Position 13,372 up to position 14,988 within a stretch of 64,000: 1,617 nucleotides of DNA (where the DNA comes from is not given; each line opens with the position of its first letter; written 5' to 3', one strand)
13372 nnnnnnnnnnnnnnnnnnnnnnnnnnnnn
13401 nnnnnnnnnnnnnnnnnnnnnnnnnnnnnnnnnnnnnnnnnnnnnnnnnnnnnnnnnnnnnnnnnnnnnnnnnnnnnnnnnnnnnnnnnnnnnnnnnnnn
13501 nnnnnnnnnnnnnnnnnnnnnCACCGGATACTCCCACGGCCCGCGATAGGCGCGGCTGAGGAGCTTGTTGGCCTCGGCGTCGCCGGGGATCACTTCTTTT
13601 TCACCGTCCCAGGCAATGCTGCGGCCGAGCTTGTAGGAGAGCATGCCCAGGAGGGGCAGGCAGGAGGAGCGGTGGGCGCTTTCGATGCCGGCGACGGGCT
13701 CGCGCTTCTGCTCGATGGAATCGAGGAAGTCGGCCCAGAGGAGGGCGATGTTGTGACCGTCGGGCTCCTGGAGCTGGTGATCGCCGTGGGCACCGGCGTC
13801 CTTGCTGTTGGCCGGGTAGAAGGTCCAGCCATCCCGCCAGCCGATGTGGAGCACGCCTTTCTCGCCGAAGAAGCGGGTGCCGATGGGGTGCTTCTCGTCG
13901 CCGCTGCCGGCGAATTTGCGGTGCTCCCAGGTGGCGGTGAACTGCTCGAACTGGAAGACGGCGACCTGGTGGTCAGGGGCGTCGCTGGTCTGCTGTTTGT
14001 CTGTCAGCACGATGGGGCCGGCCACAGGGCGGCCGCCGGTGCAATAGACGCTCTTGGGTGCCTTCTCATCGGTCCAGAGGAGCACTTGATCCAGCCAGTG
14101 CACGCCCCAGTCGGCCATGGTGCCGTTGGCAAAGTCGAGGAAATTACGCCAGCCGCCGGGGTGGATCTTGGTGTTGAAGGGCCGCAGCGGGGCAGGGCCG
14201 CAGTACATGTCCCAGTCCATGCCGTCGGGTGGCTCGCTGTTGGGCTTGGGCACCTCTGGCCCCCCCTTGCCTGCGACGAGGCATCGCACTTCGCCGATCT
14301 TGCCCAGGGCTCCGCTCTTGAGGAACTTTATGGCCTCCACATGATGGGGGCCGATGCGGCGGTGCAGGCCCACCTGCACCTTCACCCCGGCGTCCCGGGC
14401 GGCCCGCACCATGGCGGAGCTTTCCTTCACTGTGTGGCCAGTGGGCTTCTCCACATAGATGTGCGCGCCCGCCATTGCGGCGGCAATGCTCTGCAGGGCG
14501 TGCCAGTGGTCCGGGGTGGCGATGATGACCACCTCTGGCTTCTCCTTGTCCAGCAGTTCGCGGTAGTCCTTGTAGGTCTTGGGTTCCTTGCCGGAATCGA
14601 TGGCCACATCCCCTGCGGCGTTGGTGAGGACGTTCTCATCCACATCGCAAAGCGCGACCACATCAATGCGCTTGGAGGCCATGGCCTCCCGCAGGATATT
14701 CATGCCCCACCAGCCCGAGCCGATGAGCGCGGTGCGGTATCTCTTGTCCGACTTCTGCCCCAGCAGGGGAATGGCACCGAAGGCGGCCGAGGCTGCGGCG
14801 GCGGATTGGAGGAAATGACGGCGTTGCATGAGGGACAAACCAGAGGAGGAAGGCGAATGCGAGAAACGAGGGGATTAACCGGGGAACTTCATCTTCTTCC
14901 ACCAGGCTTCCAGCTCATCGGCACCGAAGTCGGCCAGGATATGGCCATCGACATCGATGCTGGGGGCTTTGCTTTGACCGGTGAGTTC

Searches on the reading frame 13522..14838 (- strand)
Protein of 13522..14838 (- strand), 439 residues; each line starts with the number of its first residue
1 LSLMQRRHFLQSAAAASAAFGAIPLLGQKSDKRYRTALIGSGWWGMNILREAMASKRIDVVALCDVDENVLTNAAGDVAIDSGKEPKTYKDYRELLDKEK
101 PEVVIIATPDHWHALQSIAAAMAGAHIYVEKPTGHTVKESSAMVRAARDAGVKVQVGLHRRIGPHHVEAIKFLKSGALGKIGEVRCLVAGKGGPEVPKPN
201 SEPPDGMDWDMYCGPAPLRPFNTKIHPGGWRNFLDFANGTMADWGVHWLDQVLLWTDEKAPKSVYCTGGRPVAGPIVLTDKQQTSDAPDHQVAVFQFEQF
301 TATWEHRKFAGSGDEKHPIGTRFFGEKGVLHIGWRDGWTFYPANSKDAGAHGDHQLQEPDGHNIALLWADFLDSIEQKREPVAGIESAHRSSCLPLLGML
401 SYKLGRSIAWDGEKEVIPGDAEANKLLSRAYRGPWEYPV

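Call 25: search_protein_families(library=pfam, proteins=[window:13522-14838:-], max_evalue=0.001)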
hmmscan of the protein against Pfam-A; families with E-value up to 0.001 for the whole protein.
window:13522-14838:- (439 aa): 3 families
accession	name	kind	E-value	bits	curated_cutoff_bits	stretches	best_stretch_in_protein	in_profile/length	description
PF01408.29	GFO_IDH_MocA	-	1.8e-18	67.8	24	1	35-157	2-119/120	Oxidoreductase family, NAD-binding Rossmann fold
PF19051.5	GFO_IDH_MocA_C2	-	4.3e-18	66.2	23.3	2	202-265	47-112/254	Oxidoreductase family, C-terminal alpha/beta domain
PF22725.1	GFO_IDH_MocA_C3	-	4.6e-10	40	27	1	174-330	9-123/124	GFO/IDH/MocA C-terminal domain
